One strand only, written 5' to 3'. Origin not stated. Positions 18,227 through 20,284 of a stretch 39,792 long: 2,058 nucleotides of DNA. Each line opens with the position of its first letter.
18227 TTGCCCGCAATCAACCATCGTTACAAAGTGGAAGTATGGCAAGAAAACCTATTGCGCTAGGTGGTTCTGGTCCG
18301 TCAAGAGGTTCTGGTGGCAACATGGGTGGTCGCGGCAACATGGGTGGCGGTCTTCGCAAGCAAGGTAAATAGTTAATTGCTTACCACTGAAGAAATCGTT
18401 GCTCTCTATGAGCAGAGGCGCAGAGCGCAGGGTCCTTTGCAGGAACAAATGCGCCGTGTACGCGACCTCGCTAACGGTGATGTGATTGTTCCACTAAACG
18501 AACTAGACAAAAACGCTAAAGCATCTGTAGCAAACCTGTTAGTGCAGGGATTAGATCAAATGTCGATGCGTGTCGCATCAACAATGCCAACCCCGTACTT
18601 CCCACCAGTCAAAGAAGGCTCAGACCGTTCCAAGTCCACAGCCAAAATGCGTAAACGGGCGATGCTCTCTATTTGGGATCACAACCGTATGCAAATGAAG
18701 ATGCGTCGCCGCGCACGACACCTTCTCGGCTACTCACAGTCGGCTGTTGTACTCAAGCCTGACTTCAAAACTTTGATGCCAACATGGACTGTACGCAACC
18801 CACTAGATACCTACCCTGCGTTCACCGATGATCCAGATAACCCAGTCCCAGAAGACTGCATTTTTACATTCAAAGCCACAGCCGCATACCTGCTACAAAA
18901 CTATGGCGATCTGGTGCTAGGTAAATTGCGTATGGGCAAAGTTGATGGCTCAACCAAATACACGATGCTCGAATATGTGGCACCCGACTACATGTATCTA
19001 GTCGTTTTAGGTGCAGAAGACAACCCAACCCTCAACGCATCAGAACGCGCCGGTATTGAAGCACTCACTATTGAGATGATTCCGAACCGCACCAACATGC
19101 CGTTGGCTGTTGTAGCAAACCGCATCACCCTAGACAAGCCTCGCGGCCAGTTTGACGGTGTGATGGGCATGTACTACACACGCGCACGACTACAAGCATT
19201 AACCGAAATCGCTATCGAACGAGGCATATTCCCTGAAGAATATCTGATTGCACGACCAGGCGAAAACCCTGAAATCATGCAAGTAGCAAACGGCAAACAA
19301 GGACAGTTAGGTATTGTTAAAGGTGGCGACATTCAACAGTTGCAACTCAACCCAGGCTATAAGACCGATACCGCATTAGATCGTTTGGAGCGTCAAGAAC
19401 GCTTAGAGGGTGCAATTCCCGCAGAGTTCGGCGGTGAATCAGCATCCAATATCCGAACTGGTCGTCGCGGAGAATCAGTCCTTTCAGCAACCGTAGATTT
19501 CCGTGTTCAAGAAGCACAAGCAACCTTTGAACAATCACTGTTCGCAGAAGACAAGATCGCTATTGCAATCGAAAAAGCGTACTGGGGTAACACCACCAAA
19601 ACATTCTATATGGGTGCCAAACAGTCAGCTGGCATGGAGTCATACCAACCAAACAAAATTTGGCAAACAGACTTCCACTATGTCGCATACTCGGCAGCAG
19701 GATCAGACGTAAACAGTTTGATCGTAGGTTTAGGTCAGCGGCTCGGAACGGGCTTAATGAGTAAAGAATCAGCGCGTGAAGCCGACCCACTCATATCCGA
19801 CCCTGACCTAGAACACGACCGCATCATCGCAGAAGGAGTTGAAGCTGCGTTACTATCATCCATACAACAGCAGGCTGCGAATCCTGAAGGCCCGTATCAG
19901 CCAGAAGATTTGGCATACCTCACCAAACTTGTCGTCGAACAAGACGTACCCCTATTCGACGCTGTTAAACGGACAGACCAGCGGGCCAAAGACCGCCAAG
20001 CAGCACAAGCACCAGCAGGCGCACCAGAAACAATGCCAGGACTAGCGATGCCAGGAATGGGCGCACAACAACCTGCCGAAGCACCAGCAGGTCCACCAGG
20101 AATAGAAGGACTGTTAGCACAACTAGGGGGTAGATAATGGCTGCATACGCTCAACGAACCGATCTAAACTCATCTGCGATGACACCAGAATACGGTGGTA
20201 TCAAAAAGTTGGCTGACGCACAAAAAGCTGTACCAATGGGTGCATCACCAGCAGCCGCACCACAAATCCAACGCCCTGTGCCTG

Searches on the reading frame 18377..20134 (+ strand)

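Call 81: search_protein_families(library=phrogs, max_evalue=0.00001, proteins=[window:18377-20134:+])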
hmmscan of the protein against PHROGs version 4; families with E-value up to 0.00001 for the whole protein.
window:18377-20134:+ (586 aa): 1 family
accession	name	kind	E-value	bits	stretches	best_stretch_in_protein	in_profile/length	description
phrog_104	-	head and packaging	8.8e-16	58.6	1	43-534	85-503/550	portal protein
